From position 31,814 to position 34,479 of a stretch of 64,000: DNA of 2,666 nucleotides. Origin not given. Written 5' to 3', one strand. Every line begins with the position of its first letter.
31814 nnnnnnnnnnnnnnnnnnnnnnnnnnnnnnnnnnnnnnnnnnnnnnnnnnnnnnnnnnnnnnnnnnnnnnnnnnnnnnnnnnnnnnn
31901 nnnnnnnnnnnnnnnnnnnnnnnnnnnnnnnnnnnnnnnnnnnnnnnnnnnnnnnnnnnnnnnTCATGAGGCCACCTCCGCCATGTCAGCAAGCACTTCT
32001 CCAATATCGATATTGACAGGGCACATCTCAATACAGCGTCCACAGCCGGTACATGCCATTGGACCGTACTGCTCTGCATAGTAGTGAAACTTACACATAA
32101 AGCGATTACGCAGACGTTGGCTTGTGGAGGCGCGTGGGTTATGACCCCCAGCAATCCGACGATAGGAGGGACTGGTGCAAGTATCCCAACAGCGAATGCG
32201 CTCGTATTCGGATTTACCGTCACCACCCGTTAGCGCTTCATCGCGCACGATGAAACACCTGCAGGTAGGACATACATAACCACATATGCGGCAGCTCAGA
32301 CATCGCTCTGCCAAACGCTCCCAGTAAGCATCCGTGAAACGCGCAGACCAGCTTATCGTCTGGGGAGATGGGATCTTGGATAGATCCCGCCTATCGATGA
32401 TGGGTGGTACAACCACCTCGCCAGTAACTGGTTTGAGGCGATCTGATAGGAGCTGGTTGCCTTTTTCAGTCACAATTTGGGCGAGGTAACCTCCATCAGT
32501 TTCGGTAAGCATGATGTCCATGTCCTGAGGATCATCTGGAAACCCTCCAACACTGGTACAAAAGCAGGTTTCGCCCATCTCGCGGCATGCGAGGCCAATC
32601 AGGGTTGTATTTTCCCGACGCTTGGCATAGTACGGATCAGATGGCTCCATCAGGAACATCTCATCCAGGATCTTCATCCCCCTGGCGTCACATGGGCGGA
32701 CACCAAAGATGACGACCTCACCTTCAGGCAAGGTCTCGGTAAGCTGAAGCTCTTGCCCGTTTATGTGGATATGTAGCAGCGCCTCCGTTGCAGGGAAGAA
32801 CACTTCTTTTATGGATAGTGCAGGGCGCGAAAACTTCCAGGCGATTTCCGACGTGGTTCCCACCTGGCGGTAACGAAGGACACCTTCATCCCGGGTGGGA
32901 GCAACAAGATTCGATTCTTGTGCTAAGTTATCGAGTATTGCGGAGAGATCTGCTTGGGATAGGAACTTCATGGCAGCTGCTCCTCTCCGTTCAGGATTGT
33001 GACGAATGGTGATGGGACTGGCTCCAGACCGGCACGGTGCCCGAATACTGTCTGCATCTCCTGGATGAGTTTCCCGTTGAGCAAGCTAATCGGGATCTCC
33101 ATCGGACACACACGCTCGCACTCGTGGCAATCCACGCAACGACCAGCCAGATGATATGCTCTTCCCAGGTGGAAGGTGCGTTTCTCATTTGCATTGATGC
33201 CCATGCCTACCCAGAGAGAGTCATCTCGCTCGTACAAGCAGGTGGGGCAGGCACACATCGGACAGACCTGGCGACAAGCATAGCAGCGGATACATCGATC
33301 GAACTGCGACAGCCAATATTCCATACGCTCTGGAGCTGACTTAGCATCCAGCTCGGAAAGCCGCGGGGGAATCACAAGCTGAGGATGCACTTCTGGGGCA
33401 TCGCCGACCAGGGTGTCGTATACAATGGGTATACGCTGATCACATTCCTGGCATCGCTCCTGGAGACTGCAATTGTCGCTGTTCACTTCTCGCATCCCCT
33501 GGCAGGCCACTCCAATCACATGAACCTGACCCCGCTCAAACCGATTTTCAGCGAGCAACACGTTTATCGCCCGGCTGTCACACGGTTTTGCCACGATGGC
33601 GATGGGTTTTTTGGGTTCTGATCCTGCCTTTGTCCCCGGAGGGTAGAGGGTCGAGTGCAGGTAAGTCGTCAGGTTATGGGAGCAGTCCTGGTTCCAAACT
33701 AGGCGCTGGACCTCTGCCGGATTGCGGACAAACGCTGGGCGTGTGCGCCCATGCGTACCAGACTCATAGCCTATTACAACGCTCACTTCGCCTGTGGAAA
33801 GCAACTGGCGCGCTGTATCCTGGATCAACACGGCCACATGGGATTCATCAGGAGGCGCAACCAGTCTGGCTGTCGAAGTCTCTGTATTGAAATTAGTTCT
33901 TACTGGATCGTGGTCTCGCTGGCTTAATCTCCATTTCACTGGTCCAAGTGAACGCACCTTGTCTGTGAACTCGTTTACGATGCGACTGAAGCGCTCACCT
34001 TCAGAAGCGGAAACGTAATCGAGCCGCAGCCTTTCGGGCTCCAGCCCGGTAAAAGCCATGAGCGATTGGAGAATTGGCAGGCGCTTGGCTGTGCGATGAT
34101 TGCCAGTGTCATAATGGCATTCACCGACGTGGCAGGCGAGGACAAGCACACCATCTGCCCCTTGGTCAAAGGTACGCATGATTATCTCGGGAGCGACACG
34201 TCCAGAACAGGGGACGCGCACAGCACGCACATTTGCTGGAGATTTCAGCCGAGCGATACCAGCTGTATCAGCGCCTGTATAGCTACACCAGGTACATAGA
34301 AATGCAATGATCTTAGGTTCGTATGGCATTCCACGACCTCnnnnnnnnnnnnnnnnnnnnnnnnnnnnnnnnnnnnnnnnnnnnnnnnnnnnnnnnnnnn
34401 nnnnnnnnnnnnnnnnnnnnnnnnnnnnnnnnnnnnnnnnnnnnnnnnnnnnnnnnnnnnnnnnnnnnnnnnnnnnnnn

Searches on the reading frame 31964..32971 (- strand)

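Call 44: search_protein_families(library=pfam, proteins=[window:31964-32971:-], max_evalue=0.001)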
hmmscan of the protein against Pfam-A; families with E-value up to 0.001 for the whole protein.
window:31964-32971:- (335 aa): 8 families
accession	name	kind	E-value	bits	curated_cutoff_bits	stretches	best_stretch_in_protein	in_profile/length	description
PF17179.9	Fer4_22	-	3.4e-29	102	27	1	223-321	1-95/95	4Fe-4S dicluster domain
PF12838.12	Fer4_7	-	3.2e-07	31.2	27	1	297-321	31-52/52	4Fe-4S dicluster domain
PF00037.32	Fer4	-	5.5e-07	29.6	21.1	1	305-320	6-21/24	4Fe-4S binding domain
PF12797.12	Fer4_2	-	1.6e-05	25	24.5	0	306-319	9-22/22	4Fe-4S binding domain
PF14697.11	Fer4_21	-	1.8e-05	25.2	35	0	214-239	31-56/59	4Fe-4S dicluster domain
PF13534.11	Fer4_17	-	2e-05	25.5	22.2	0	211-235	33-57/61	4Fe-4S dicluster domain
PF13746.11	Fer4_18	-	0.00017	22.2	27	0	296-325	50-79/114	4Fe-4S dicluster domain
PF13183.11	Fer4_8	-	0.00026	21.9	27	0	221-321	2-68/68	4Fe-4S dicluster domain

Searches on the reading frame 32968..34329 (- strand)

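Call 44: search_protein_families(library=pfam, proteins=[window:32968-34329:-], max_evalue=0.001)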
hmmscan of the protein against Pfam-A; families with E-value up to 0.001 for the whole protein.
window:32968-34329:- (453 aa): 8 families
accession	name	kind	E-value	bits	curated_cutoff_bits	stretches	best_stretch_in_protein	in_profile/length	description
PF02662.21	FlpD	-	8.8e-48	161.8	22.3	1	7-129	1-123/123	Methyl-viologen-reducing hydrogenase, delta subunit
PF13183.11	Fer4_8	-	1.9e-06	28.7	27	1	343-412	2-68/68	4Fe-4S dicluster domain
PF13187.11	Fer4_9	-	7.9e-05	23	27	0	345-411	1-50/52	4Fe-4S dicluster domain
PF12838.12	Fer4_7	-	0.00011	23.1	27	0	345-411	1-51/52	4Fe-4S dicluster domain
PF12797.12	Fer4_2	-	0.00013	22.2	24.5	1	343-357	7-21/22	4Fe-4S binding domain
PF13534.11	Fer4_17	-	0.00027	21.8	22.2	1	345-412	1-60/61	4Fe-4S dicluster domain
PF00037.32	Fer4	-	0.00043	20.4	21.1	0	344-357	6-19/24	4Fe-4S binding domain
PF13237.11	Fer4_10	-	0.00045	20.5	25.5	1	342-409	5-53/53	4Fe-4S dicluster domain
